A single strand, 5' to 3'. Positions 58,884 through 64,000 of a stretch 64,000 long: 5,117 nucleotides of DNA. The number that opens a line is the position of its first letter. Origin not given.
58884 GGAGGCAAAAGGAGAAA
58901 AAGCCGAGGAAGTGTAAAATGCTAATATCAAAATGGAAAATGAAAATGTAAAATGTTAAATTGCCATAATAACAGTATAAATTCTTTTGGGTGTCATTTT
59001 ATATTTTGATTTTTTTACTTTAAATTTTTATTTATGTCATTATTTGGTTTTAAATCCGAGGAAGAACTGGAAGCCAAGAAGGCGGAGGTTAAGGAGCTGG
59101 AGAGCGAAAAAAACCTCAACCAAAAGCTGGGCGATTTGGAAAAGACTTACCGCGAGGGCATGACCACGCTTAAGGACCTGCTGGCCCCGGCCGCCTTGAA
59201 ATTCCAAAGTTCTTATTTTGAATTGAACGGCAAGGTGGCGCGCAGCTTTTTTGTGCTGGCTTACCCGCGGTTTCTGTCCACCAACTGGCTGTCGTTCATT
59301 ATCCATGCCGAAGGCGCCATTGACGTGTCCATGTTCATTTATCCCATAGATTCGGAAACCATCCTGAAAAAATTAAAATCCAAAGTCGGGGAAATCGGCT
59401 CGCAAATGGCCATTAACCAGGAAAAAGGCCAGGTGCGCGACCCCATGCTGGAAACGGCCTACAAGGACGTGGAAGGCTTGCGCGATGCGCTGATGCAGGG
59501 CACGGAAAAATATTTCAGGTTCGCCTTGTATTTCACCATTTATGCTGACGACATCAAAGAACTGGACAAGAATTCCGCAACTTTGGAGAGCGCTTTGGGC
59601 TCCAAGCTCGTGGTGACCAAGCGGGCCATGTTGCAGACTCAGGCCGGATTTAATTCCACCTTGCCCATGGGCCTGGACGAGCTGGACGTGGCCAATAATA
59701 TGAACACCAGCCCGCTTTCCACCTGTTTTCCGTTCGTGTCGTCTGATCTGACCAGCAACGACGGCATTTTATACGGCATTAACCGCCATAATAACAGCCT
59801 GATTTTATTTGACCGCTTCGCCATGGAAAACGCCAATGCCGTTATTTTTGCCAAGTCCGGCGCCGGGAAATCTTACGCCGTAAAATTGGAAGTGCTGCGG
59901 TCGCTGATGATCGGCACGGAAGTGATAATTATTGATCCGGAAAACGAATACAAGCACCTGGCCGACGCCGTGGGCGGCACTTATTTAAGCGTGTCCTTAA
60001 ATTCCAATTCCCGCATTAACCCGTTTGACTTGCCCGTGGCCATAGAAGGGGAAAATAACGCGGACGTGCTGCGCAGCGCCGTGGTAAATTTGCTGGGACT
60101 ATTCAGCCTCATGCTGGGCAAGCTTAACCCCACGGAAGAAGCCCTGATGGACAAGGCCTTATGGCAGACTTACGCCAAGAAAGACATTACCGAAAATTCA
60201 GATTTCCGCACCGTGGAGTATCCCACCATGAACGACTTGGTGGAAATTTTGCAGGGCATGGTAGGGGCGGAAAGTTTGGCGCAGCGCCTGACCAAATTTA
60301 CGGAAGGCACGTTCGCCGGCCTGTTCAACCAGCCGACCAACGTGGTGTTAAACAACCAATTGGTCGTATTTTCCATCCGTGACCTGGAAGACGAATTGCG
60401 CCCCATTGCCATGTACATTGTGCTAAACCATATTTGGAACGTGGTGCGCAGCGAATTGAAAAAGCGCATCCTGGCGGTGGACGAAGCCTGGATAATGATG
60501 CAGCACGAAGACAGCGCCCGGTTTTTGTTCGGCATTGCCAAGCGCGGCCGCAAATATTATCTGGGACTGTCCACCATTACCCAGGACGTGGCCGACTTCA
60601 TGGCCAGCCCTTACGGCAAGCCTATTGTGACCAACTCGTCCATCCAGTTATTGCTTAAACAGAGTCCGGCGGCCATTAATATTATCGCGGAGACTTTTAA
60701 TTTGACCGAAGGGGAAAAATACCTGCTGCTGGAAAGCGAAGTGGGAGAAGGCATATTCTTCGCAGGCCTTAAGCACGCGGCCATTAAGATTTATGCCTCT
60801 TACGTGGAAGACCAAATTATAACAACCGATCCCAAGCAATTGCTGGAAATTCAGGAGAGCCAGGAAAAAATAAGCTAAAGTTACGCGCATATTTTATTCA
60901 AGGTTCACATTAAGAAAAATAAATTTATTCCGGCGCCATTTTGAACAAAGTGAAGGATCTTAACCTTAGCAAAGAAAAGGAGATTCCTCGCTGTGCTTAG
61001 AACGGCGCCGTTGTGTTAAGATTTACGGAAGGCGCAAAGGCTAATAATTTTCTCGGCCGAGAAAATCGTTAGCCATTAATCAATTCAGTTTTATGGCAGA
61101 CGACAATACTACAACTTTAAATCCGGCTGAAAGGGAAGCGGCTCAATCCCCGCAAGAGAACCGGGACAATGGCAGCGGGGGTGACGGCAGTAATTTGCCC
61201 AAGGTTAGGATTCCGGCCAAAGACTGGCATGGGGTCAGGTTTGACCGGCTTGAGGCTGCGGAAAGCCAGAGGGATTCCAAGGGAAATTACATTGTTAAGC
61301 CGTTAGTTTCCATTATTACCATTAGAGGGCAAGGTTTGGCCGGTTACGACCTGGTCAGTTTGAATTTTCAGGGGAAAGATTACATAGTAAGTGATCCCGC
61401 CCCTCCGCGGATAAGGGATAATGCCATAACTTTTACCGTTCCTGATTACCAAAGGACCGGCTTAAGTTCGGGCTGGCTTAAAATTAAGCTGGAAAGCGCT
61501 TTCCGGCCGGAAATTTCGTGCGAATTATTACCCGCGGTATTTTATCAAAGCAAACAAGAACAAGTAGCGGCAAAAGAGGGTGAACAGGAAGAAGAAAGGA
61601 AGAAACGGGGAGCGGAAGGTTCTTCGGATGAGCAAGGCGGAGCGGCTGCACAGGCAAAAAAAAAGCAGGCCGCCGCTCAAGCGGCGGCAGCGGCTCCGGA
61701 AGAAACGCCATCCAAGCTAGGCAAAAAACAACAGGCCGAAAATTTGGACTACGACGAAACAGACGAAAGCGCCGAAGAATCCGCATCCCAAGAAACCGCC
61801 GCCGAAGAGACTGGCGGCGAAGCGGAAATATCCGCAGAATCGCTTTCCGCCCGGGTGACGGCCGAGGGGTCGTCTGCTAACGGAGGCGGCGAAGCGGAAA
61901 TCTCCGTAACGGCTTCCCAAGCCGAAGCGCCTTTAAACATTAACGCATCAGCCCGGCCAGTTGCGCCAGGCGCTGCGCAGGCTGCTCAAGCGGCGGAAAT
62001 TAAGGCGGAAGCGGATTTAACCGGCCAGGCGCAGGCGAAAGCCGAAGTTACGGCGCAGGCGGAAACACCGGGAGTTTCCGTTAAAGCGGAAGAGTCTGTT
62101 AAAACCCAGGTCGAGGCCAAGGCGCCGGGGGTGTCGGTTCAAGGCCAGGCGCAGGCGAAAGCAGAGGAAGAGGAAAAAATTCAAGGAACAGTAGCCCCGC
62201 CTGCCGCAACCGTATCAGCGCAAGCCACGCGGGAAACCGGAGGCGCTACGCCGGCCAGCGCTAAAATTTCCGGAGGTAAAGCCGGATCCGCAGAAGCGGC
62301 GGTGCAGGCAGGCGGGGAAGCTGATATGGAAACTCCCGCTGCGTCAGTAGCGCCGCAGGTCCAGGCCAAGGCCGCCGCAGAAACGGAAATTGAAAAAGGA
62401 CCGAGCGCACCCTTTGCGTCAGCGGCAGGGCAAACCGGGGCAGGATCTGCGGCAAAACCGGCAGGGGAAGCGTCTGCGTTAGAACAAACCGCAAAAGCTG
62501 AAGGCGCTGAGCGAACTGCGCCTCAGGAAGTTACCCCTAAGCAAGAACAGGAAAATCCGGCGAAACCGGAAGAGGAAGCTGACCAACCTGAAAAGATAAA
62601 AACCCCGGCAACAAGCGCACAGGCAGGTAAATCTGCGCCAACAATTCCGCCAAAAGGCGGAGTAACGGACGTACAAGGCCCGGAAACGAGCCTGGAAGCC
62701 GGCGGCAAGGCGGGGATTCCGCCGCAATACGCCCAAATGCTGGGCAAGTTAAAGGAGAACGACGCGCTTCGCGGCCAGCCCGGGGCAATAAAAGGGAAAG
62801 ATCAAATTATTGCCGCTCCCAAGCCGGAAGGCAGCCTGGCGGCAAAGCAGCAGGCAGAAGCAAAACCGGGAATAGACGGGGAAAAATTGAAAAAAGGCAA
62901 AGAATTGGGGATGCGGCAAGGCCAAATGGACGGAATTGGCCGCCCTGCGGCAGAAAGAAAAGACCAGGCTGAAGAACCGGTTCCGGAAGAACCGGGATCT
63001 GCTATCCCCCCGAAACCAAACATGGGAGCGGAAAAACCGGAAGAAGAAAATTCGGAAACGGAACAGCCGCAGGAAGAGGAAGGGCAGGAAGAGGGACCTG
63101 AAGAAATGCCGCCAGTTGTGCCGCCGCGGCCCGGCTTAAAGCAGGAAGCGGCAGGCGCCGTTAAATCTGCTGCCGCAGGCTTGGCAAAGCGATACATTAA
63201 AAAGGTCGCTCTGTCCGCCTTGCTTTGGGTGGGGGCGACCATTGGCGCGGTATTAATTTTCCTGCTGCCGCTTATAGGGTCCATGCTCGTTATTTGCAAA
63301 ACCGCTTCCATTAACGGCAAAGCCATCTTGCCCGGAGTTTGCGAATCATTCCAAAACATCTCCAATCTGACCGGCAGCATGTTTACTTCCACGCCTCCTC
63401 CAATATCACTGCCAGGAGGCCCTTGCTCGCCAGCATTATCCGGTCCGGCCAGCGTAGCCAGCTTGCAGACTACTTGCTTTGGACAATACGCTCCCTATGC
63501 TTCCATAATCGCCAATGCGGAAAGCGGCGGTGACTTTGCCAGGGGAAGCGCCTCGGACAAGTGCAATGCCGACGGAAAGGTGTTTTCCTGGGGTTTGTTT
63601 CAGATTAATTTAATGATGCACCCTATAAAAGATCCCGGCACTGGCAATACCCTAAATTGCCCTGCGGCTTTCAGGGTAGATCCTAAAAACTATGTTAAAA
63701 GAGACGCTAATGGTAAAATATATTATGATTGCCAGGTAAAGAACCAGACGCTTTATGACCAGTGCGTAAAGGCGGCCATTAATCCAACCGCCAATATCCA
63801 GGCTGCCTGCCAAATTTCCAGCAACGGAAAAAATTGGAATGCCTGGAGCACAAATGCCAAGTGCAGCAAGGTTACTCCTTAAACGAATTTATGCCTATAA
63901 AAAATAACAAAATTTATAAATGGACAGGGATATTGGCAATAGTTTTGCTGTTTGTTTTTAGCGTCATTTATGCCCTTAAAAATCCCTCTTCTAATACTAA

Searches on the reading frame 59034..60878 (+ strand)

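Call 76: search_protein_families(library=pfam, proteins=[window:59034-60878:+], max_evalue=0.001)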
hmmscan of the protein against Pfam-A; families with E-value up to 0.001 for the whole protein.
window:59034-60878:+ (614 aa): 4 families
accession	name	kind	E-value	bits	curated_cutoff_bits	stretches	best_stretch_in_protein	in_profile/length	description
PF19044.6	P-loop_TraG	-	6.5e-25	88.1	25.8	1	263-567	26-344/413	TraG P-loop domain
PF12846.13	AAA_10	-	1e-11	44.9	27.5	1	265-524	20-288/362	AAA-like domain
PF01935.23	DUF87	-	1.1e-08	35.9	23.2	1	271-335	28-94/220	Helicase HerA, central domain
PF11130.14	TraC_F_IV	-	6.6e-05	22.5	28.1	1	136-214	298-375/375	TraC protein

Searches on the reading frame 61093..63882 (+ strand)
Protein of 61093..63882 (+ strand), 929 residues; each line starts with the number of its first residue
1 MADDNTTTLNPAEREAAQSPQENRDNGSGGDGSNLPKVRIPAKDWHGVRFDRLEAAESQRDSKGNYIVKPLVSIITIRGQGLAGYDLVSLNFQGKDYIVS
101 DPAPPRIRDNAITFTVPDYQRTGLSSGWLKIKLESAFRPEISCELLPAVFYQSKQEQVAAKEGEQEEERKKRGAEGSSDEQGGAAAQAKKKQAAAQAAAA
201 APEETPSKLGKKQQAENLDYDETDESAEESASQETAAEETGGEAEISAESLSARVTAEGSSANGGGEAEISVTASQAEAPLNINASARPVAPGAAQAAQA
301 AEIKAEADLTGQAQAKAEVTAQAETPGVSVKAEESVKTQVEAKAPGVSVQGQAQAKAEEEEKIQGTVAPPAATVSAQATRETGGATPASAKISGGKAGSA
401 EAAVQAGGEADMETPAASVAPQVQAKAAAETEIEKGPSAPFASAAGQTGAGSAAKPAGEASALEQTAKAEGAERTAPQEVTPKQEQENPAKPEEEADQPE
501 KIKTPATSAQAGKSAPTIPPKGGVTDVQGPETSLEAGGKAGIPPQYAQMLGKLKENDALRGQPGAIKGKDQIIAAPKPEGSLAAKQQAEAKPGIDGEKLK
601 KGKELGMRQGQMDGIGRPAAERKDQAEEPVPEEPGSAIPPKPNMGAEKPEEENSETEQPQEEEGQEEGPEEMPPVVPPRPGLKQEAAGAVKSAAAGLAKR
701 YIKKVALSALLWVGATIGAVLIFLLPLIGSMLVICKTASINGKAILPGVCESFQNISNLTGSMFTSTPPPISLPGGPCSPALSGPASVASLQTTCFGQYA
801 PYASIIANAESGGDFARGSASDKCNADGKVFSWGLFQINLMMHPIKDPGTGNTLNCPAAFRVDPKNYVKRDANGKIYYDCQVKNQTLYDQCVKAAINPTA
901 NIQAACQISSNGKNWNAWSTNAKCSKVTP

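Call 76: search_protein_families(library=pfam, proteins=[window:61093-63882:+], max_evalue=0.001)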
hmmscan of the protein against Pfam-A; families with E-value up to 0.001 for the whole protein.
window:61093-63882:+ (929 aa): 1 family
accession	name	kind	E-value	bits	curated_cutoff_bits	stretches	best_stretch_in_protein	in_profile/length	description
PF18896.5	SLT_3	-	2.5e-06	28.3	27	0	892-920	61-89/89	Lysozyme like domain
